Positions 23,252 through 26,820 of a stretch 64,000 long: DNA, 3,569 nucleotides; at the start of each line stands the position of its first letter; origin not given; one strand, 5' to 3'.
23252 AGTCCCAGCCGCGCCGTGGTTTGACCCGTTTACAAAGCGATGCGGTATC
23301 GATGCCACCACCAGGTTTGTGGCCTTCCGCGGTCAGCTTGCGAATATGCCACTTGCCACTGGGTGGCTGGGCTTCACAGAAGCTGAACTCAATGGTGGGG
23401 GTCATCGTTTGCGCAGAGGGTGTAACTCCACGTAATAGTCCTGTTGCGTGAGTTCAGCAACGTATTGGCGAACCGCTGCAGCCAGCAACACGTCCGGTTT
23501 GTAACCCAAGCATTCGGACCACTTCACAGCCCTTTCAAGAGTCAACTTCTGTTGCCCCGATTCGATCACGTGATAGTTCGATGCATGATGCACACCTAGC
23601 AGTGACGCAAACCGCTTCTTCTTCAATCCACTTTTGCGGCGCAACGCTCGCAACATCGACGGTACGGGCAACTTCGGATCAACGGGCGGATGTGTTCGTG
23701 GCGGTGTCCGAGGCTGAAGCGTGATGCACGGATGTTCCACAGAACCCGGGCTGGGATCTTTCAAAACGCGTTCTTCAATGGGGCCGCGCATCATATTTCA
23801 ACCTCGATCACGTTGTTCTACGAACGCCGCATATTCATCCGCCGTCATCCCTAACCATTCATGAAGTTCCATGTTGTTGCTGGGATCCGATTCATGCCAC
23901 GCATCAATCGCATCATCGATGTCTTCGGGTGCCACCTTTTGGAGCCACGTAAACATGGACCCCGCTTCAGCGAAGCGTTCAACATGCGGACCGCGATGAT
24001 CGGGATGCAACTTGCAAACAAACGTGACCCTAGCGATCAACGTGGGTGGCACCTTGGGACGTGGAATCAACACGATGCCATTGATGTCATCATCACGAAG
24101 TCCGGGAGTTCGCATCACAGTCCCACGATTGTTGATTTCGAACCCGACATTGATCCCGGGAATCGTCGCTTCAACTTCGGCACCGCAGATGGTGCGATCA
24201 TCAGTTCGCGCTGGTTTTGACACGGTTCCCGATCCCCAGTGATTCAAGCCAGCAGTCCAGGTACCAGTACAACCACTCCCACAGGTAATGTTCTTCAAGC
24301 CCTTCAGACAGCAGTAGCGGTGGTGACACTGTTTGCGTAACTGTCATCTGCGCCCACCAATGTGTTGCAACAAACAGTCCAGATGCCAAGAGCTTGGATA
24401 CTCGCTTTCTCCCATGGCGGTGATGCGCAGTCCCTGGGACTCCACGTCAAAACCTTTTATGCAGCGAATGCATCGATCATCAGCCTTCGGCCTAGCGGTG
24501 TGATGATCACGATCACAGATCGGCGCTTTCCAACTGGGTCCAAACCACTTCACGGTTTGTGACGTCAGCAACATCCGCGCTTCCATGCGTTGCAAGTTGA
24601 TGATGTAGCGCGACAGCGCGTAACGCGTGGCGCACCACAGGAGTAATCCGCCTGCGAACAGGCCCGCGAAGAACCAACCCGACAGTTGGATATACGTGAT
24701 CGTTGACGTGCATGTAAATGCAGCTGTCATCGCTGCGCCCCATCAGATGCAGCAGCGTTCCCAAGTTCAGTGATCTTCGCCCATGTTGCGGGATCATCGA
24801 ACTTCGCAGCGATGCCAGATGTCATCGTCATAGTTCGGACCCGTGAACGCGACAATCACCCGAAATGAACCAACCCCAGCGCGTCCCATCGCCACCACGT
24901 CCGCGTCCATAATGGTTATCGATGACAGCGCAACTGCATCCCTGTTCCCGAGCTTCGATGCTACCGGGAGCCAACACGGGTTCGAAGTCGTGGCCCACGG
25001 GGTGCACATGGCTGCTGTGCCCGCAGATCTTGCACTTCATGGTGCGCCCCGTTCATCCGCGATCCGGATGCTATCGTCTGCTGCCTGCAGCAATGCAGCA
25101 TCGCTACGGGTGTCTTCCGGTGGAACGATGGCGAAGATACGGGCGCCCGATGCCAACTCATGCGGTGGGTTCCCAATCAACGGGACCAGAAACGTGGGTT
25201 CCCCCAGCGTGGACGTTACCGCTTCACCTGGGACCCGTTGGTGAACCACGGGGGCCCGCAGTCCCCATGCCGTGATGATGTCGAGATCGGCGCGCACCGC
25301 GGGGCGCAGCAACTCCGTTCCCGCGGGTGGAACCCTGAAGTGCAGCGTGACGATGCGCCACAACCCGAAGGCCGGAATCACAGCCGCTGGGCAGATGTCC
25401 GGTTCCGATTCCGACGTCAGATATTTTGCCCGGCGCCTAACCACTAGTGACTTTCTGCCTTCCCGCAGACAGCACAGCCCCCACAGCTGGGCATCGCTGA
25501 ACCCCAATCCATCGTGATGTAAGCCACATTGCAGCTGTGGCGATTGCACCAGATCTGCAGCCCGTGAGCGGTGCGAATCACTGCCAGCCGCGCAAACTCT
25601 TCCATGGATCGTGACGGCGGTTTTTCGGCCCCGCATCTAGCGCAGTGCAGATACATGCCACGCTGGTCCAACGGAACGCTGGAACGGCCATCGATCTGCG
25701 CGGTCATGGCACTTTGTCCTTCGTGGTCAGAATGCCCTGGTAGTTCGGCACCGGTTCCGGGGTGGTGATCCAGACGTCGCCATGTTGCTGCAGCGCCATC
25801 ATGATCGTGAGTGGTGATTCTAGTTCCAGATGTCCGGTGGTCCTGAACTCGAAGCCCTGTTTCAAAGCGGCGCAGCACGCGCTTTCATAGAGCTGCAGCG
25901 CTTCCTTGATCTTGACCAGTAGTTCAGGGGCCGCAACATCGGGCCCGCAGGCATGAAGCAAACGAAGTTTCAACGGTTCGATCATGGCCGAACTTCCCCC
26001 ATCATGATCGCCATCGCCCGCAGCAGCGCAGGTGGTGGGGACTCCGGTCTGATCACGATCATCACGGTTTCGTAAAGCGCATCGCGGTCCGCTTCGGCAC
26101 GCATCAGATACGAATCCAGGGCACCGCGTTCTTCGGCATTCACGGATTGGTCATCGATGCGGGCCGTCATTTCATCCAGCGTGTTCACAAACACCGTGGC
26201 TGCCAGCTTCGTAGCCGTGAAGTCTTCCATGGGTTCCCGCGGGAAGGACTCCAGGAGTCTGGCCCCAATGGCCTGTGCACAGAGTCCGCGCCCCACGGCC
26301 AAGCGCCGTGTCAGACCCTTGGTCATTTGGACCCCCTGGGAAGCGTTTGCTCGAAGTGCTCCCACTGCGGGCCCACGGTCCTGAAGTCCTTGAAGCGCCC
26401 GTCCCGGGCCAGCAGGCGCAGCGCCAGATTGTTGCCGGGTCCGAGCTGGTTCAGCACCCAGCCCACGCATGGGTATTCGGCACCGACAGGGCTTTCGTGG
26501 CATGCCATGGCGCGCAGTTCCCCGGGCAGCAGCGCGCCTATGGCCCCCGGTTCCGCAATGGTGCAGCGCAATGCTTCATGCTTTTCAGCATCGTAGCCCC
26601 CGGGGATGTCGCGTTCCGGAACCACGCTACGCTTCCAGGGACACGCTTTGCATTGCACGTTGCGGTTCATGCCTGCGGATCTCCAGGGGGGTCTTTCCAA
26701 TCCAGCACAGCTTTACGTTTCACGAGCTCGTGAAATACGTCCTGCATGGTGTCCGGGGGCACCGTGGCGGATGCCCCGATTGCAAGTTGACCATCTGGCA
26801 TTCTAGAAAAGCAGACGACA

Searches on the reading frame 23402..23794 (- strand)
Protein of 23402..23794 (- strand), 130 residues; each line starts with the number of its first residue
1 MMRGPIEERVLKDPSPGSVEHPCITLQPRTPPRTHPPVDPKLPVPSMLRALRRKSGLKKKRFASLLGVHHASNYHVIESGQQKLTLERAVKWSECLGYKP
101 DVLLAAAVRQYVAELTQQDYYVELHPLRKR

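Call 16: search_protein_families(library=pfam, max_evalue=0.05, proteins=[window:23402-23794:-])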
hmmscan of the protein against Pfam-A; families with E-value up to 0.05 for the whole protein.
window:23402-23794:- (130 aa): 3 families
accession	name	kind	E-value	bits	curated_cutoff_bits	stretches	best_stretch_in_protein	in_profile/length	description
PF12844.13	HTH_19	-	2.4e-07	31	30.2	1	47-105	3-60/64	Helix-turn-helix domain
PF01381.28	HTH_3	-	3.2e-07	30.7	23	1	48-103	1-55/55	Helix-turn-helix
PF13560.12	HTH_31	-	4.2e-05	24.2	27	1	47-88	5-46/64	Helix-turn-helix domain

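Call 36: search_protein_families(library=phrogs, max_evalue=0.001, proteins=[window:23402-23794:-])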
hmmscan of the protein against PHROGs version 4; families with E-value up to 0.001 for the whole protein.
window:23402-23794:- (130 aa): 4 families
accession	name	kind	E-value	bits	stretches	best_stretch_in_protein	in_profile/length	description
phrog_3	-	transcription regulation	9.6e-05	23.3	1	41-110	86-152/430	transcriptional repressor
phrog_1373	-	transcription regulation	0.00012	23.1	1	42-116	62-135/166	transcriptional regulator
phrog_2328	-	transcription regulation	0.00018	22.3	1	48-101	20-72/128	transcriptional repressor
phrog_8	-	transcription regulation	0.0006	20.4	1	49-105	165-217/346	transcriptional regulator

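Call 51: search_solved_structures(query=window:23402-23794:-, max_evalue=1)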
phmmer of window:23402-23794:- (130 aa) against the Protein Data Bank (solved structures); distinct sequences matched with E-value up to 1: 5.
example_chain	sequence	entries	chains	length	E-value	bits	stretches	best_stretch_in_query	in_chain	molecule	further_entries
7fa3_A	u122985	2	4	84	0.083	16.4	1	35-79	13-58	Aca1 | anti-CRISPR-associated protein Aca1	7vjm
7c0g_A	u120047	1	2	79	0.085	16.4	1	36-79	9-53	Aca1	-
7vjn_B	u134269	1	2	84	0.13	15.8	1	35-78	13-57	anti-CRISPR-associated protein Aca1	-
8ezt_A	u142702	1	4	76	0.27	14.7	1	40-96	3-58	HipB(Lp)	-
3cec_A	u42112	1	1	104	0.28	14.7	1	57-105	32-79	Putative antidote protein of plasmid maintenance system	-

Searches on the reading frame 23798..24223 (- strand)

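Call 36: search_protein_families(library=phrogs, max_evalue=0.001, proteins=[window:23798-24223:-])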
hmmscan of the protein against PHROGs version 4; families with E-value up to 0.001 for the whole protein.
window:23798-24223:- (141 aa): 4 families
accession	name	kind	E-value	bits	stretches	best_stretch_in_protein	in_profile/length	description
phrog_12828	-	unknown function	2.2e-06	29.1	1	101-136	5-38/106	-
phrog_14299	-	unknown function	6.1e-06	27.1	1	96-136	26-65/110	-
phrog_12685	-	unknown function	0.00016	22.9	1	102-135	43-76/98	-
phrog_10992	-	unknown function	0.00016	22.4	1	102-135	112-144/165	-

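Call 37: search_protein_families(library=pfam, max_evalue=0.01, proteins=[window:23798-24223:-])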
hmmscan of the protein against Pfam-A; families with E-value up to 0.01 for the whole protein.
window:23798-24223:- (141 aa): 0 families

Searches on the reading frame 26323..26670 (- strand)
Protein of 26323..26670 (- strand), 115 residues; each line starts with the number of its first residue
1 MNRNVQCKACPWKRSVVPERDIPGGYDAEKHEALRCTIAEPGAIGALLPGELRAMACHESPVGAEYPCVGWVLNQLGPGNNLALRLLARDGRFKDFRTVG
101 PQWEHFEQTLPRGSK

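Call 37: search_protein_families(library=pfam, max_evalue=0.01, proteins=[window:26323-26670:-])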
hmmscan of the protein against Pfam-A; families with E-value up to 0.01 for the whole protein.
window:26323-26670:- (115 aa): 1 family
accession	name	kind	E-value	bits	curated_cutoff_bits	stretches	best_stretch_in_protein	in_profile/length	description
PF19800.4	DUF6283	-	2.2e-07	31.5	27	1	4-95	4-80/115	Family of unknown function (DUF6283)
